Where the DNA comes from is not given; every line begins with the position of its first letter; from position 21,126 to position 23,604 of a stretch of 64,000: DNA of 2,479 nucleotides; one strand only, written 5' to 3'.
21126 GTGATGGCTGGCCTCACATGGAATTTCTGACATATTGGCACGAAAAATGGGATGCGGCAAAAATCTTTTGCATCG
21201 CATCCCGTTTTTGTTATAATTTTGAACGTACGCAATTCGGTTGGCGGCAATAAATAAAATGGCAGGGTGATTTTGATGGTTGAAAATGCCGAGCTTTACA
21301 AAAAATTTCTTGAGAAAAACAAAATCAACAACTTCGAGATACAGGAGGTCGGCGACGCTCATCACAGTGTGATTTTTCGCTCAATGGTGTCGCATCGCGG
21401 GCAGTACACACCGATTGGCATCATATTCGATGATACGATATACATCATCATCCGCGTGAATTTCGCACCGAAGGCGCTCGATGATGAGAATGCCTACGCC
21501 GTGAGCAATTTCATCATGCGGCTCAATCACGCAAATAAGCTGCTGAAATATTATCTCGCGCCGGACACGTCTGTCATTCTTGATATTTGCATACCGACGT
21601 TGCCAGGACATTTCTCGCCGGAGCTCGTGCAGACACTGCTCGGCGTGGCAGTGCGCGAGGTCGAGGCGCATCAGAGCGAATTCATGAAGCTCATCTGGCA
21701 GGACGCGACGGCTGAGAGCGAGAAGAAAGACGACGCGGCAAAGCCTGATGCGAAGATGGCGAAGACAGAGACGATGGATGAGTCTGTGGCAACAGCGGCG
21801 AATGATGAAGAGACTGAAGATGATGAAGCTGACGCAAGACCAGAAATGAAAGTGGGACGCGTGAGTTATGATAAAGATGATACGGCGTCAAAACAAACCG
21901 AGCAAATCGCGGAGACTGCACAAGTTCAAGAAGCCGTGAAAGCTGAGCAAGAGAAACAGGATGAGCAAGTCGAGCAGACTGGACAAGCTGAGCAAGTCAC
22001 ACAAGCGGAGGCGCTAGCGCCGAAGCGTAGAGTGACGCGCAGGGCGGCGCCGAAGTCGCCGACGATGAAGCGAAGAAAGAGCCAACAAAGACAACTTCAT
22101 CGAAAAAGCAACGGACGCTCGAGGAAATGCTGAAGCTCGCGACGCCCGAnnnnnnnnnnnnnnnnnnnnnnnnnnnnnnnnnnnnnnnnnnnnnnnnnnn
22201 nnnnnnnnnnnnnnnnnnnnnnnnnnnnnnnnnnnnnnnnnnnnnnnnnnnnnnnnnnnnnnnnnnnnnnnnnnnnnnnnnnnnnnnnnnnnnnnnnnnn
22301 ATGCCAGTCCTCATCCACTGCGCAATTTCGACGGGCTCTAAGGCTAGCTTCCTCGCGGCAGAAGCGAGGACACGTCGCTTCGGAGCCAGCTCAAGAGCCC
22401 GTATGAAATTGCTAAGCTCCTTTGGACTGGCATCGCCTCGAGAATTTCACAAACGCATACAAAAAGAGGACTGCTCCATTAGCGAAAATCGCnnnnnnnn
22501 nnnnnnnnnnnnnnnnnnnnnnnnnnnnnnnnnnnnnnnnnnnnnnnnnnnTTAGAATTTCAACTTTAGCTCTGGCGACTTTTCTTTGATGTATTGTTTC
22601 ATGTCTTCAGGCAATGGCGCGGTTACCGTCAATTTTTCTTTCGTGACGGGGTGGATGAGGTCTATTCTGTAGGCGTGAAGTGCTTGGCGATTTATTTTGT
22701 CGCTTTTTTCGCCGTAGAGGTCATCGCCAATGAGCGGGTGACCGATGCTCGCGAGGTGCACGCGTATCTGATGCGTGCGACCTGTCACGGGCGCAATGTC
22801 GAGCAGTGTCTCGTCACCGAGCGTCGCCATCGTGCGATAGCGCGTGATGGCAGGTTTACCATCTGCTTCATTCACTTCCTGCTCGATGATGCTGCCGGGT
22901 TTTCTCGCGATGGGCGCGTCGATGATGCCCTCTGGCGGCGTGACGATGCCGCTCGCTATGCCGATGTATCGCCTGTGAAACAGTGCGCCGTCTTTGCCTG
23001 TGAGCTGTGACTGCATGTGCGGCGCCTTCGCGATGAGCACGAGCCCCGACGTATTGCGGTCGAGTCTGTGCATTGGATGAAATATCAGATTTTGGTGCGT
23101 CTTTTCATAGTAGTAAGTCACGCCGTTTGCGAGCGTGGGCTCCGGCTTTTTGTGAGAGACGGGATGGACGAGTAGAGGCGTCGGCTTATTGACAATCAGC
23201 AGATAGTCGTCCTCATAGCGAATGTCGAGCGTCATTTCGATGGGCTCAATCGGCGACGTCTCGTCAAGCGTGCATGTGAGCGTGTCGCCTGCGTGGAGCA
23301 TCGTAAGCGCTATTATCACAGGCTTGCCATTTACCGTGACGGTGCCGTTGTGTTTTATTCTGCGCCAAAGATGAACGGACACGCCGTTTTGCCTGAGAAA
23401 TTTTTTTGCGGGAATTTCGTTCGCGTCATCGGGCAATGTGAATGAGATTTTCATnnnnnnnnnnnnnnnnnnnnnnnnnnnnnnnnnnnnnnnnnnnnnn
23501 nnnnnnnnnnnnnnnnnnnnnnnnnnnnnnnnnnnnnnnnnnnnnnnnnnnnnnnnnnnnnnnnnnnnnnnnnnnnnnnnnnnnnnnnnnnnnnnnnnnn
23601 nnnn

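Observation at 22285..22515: Second copy of the structured element shows compensatory base-pair changes and non-coding substitution pattern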

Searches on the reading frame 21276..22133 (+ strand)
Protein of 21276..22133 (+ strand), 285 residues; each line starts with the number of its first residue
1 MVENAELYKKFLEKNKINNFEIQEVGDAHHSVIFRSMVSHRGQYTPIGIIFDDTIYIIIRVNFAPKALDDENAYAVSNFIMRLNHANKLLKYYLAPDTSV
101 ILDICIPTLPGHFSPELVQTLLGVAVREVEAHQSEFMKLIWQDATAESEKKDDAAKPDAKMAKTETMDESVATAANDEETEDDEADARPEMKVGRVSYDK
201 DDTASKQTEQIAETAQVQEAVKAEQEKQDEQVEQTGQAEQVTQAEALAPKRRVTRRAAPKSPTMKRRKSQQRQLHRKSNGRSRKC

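Call 81: find_encoding_contigs(protein=window:21276-22133:+, flank=1500, max_places=10)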
Protein window:21276-22133:+ (285 aa): 21 contigs read that carry it; 10 places shown.
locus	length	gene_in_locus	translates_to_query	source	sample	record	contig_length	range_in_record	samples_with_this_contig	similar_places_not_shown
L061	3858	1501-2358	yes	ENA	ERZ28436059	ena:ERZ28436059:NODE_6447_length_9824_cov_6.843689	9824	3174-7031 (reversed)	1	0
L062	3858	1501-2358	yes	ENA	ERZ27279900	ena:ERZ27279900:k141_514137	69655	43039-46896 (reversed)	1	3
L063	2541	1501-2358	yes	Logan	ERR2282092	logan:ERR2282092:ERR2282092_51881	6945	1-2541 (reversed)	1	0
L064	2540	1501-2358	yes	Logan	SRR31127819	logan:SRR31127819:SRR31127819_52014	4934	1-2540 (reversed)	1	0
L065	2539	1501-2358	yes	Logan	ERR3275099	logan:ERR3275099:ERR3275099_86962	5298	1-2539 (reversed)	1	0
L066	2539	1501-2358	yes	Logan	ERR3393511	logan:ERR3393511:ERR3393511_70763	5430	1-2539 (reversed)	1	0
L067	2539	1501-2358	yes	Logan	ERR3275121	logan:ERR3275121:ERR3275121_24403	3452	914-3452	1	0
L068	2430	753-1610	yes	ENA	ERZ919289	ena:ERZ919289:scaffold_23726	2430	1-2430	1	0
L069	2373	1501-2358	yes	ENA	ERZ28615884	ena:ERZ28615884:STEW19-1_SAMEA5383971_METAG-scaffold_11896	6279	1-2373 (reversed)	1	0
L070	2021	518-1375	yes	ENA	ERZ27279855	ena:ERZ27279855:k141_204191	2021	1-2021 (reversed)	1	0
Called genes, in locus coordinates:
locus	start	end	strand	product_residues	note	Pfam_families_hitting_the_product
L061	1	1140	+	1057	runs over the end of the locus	-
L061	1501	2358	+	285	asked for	-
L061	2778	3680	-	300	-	PF00849:PseudoU_synth_2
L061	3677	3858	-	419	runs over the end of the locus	PF00860:Xan_ur_permease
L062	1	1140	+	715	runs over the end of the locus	PF03797:Autotransporter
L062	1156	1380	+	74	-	-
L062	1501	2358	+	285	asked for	-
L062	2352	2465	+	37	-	-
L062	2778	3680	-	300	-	PF00849:PseudoU_synth_2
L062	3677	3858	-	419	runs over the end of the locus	PF00860:Xan_ur_permease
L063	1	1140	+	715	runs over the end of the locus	PF03797:Autotransporter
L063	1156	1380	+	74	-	-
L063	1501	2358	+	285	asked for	-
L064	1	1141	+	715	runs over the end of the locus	PF03797:Autotransporter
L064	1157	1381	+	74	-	-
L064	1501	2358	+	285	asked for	-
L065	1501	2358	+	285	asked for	-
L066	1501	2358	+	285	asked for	-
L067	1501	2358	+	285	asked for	-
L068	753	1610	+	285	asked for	-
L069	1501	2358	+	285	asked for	-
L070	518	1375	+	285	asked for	-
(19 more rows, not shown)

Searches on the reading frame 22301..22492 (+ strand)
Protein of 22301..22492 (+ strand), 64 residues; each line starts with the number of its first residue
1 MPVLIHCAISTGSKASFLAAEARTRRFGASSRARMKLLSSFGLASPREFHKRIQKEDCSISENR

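Call 12: find_homologous_proteins(query=window:22301-22492:+, max_evalue=0.01)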
Query seq(64 aa) (64 aa): 2 proteins with E <= 0.01 among 2 candidates.
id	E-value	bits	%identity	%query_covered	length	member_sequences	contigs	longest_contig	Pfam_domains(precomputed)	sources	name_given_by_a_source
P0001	2.6e-12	64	76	77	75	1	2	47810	-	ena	-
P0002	3.5e-11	60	83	64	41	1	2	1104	-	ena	-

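Call 15: find_encoding_contigs(protein=P0001, flank=5000, max_places=6)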
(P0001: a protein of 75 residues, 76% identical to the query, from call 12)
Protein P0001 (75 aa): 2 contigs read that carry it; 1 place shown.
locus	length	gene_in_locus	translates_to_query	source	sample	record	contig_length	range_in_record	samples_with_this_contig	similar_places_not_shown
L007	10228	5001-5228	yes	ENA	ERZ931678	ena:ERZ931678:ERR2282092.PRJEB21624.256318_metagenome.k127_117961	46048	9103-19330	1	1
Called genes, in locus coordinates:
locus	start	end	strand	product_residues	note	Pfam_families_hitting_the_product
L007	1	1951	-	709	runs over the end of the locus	PF02743:dCache_1, PF22673:MCP-like_PDC_1, PF00672:HAMP (weak), PF00015:MCPsignal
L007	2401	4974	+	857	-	PF07517:SecA_DEAD, PF01043:SecA_PP_bind, PF21090:P-loop_SecA, PF07516:SecA_SW, PF02810:SEC-C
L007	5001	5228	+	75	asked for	-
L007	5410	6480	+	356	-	PF03462:PCRF, PF00472:RF-1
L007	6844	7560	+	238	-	PF11209:LmeA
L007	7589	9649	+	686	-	PF18949:DUF5693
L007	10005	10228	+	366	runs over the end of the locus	PF04230:PS_pyruv_trans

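Call 16: find_encoding_contigs(protein=P0002, flank=5000, max_places=6)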
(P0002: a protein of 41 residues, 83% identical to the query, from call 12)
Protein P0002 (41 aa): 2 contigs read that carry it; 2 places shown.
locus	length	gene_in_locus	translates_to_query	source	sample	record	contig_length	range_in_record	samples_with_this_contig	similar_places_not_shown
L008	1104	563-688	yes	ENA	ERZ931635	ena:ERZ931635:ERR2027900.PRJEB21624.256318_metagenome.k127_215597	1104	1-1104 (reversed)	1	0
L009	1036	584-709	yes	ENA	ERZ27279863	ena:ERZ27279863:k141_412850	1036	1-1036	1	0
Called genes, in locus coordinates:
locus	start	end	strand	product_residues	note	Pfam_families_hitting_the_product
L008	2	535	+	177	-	?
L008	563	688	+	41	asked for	-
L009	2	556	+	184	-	?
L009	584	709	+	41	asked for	-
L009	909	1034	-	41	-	?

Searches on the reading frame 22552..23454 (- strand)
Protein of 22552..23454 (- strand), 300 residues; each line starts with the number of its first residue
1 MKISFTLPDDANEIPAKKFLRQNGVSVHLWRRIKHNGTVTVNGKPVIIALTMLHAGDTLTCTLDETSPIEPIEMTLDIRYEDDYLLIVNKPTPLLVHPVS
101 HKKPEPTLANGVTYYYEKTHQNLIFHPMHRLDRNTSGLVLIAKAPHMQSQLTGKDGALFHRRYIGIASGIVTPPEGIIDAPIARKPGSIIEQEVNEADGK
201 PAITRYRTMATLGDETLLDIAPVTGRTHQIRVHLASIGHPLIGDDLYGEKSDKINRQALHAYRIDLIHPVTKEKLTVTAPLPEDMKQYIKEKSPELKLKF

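Call 13: find_encoding_contigs(protein=window:22552-23454:-, flank=3000, max_places=6)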
Protein window:22552-23454:- (300 aa): 15 contigs read that carry it; 6 places shown.
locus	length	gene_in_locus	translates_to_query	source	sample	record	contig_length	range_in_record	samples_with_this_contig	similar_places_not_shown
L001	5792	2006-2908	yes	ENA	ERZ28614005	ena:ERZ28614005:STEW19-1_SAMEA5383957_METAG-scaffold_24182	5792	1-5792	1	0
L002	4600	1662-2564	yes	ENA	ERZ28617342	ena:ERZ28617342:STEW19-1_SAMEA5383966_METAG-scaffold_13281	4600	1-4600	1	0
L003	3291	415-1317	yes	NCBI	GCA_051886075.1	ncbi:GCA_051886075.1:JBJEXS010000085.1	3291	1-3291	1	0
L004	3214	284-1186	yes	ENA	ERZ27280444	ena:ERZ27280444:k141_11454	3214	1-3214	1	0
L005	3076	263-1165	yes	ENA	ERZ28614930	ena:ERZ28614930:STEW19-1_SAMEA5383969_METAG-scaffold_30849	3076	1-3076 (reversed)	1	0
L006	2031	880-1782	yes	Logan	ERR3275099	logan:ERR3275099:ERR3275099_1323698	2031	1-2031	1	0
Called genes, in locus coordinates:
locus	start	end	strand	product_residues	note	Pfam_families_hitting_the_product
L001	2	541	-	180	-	?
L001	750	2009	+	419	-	PF00860:Xan_ur_permease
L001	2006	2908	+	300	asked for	PF00849:PseudoU_synth_2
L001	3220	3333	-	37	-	-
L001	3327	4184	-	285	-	-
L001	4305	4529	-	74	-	-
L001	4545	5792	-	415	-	?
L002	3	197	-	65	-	?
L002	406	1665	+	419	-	PF00860:Xan_ur_permease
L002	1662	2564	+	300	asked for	PF00849:PseudoU_synth_2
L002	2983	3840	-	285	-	-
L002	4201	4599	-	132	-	?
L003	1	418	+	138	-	PF00860:Xan_ur_permease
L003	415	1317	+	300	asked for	PF00849:PseudoU_synth_2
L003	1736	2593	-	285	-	-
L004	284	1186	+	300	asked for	PF00849:PseudoU_synth_2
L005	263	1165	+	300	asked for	PF00849:PseudoU_synth_2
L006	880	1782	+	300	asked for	PF00849:PseudoU_synth_2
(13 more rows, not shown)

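Call 23: find_homologous_proteins(query=window:22552-23454:-, max_evalue=1e-40)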
Query window:22552-23454:- (300 aa): 3925 proteins with E <= 1e-40 among 8000 candidates; the best 120 are listed.
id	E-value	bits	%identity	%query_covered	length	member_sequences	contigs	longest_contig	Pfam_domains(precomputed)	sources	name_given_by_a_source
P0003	1.6e-194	663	97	100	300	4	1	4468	PF00849.28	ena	-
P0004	6.1e-135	467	70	96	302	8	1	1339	PF00849.28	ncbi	-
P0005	7.1e-117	408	62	97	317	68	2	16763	PF00849.28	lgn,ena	-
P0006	4.6e-116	406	61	97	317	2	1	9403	PF00849.28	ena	-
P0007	2.7e-115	403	64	95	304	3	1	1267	PF00849.28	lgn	-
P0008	1.2e-114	401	63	97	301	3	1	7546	PF00849.28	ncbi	-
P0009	1.7e-114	400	61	97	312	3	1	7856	PF00849.28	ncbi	-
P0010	1.9e-113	397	61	97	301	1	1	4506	PF00849.28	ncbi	-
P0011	2.1e-112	393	62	95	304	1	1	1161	PF00849.28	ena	-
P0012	3.0e-112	393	63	95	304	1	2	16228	PF00849.28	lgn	-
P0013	3.0e-112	393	62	95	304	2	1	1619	PF00849.28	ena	-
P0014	3.6e-112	393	63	95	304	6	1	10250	PF00849.28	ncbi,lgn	ncbi:MAG: RluA family pseudouridine synthase [Schwartzia sp. (in: firmicutes)]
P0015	8.7e-112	391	61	95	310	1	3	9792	PF00849.28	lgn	-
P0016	3.2e-111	390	62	95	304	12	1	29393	PF00849.28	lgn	-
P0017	3.2e-111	390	62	95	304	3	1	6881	PF00849.28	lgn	-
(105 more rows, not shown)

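Call 25: find_encoding_contigs(protein=P0003, flank=10000, max_places=4)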
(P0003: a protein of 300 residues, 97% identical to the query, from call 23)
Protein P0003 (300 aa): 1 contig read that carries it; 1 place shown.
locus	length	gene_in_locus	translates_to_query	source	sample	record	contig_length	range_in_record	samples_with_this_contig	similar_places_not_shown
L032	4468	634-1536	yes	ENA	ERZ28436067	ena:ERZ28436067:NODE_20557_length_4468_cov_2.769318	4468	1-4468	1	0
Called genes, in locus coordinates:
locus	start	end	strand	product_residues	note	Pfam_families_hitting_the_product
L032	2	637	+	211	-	?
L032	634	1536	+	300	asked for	PF00849:PseudoU_synth_2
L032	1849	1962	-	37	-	-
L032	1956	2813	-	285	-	-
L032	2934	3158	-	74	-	-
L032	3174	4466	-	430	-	?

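Call 26: find_encoding_contigs(protein=P0005, flank=10000, max_places=4)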
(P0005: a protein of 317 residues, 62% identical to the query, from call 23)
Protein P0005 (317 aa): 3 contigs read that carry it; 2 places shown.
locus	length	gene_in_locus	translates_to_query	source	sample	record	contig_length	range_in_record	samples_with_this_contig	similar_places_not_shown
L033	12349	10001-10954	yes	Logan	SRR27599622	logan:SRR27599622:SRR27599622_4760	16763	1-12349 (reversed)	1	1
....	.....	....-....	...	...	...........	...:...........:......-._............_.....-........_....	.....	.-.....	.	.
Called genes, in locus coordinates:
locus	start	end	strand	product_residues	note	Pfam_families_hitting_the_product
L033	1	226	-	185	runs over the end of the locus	PF04350:PilO (weak)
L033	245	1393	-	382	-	PF05137:PilN (weak)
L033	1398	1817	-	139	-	-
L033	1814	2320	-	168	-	-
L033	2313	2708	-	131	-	-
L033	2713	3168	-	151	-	PF07963:N_methyl (weak)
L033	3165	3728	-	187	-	PF01478:Peptidase_A24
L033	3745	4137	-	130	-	PF07963:N_methyl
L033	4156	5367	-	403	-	PF28597:T2SSF_N, PF00482:T2SSF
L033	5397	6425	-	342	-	PF00437:T2SSE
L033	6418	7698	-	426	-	PF00437:T2SSE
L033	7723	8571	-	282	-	PF08501:Shikimate_dh_N, PF01488:Shikimate_DH (weak), PF18317:SDH_C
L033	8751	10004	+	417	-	PF00860:Xan_ur_permease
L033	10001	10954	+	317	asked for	PF00849:PseudoU_synth_2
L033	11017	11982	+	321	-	PF01116:F_bP_aldolase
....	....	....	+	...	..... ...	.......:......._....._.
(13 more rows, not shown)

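Call 27: find_encoding_contigs(protein=P0016, flank=10000, max_places=4)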
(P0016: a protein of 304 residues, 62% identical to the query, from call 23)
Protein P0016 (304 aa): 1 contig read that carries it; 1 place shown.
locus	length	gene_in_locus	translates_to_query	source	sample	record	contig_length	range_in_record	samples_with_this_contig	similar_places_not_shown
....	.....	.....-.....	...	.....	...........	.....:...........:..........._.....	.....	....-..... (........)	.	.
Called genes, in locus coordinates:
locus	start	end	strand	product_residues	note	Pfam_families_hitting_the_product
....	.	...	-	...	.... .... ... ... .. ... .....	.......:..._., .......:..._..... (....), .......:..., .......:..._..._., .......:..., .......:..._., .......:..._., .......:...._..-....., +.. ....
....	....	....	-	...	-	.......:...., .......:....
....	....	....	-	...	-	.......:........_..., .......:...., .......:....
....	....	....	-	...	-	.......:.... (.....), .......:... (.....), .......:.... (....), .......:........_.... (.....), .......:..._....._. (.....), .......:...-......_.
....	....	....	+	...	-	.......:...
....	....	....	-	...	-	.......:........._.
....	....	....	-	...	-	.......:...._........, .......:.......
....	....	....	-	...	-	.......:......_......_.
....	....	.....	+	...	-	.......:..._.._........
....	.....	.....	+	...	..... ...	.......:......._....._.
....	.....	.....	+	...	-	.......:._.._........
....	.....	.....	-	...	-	-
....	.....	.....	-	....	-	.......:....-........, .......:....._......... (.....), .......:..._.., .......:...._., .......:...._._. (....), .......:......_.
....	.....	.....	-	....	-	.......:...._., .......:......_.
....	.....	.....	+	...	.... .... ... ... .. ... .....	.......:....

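Call 66: find_encoding_contigs(protein=P0004, flank=5000, max_places=5)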
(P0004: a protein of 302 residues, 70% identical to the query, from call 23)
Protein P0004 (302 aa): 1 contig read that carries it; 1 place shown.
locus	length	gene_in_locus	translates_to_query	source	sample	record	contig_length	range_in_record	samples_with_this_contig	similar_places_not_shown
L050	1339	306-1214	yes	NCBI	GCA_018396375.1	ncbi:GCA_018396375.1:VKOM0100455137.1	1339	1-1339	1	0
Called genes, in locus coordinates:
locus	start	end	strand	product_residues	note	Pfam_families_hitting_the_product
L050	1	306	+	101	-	?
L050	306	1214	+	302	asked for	PF00849:PseudoU_synth_2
